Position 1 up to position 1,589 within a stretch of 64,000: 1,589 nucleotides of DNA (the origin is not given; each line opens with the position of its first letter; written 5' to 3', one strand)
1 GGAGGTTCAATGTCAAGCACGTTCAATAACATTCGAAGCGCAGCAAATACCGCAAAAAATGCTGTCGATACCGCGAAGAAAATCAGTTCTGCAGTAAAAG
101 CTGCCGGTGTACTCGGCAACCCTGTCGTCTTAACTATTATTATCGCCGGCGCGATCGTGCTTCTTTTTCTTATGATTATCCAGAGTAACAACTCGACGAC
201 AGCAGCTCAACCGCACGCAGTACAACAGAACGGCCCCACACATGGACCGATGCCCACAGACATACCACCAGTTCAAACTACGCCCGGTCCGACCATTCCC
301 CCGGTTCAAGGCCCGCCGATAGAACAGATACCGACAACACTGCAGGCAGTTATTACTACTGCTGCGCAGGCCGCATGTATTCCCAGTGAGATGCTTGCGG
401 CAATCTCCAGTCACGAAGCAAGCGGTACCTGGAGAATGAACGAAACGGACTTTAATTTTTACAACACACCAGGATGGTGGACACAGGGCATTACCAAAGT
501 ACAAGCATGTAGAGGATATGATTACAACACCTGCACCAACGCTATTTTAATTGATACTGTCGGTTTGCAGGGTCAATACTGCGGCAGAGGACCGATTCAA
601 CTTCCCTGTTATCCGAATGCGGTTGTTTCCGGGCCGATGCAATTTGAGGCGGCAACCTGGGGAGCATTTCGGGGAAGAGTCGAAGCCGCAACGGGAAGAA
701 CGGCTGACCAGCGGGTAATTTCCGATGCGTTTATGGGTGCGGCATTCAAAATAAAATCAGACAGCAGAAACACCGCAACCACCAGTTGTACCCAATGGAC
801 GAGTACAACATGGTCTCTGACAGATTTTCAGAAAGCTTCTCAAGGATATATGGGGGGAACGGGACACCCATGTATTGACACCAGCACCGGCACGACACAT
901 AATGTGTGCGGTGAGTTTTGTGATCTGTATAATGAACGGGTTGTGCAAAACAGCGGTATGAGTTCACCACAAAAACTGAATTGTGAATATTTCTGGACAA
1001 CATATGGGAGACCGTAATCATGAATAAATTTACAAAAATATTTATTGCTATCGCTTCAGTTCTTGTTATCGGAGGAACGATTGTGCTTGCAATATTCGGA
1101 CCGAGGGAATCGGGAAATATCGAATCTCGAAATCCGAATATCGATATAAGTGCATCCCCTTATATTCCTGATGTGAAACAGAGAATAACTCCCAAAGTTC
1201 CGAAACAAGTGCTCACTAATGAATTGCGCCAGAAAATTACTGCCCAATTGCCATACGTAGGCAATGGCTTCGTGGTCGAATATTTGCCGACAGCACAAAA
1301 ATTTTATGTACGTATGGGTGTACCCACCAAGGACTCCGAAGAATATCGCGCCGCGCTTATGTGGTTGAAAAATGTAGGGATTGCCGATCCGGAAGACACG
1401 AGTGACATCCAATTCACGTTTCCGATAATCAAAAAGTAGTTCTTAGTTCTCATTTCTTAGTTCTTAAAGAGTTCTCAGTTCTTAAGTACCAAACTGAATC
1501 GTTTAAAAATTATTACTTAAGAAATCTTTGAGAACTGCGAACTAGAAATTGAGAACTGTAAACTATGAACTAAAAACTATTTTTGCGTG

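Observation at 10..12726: Coupling-ATPase / pilin-like / giant Cys-rich adhesin gene string 36 kb from the VirB4 module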

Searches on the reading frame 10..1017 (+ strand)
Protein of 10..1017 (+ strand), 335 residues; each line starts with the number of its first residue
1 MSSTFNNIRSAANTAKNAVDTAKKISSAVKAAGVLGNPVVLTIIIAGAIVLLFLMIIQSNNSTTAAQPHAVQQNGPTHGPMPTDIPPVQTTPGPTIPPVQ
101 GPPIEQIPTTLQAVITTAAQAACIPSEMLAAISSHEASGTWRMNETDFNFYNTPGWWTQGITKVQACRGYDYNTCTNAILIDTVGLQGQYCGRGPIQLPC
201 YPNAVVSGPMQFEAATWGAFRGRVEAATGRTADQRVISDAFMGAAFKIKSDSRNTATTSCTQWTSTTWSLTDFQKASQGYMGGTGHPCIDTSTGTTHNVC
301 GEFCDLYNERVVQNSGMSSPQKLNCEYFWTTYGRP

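Call 5: search_protein_families(library=pfam, proteins=[window:10-1017:+], max_evalue=0.1)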
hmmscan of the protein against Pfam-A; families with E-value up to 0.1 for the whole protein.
window:10-1017:+ (335 aa): 0 families

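Call 11: search_protein_families(library=ncbifam, proteins=[window:10-1017:+], max_evalue=0.1)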
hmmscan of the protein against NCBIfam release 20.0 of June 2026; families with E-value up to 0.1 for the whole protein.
window:10-1017:+ (335 aa): 1 family
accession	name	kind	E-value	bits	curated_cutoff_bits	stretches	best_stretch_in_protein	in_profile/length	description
NF045974.1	conju_CD1108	subfamily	0.068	13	100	0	10-63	25-78/190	CD1108 family mobile element protein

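Call 33: search_solved_structures(query=window:10-1017:+, max_evalue=5)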
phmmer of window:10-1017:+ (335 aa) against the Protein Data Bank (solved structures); distinct sequences matched with E-value up to 5: 0.

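Call 38: find_encoding_contigs(protein=window:10-1017:+, flank=10000, max_places=3)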
Protein window:10-1017:+ (335 aa): no gene with exactly this product is on record in the collection.

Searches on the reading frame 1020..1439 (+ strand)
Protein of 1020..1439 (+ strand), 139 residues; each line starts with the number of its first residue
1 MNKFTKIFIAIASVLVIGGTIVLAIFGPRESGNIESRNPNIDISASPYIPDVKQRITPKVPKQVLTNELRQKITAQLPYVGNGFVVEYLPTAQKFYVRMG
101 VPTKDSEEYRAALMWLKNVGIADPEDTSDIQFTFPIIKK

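Call 5: search_protein_families(library=pfam, proteins=[window:1020-1439:+], max_evalue=0.1)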
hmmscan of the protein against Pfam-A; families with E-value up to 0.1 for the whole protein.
window:1020-1439:+ (139 aa): 2 families
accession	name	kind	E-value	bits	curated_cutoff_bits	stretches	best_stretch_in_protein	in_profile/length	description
PF18895.5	T4SS_pilin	-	0.018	15.5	26.6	0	103-122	37-57/71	Type IV secretion system pilin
PF18003.7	DUF3823_C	-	0.067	14.3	27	1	79-109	76-96/103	Domain of unknown function (DUF3823_C)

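Call 11: search_protein_families(library=ncbifam, proteins=[window:1020-1439:+], max_evalue=0.1)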
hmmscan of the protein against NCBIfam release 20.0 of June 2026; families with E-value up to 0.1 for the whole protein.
window:1020-1439:+ (139 aa): 1 family
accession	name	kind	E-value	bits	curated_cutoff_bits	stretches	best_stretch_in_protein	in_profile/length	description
NF047566.1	SE1626_fam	equivalog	0.08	12.8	70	0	1-21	1-21/55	SE1626 family protein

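Call 99: search_protein_families(library=phrogs, proteins=[window:1020-1439:+], max_evalue=0.01)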
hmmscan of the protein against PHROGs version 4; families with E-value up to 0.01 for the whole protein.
window:1020-1439:+ (139 aa): 0 families
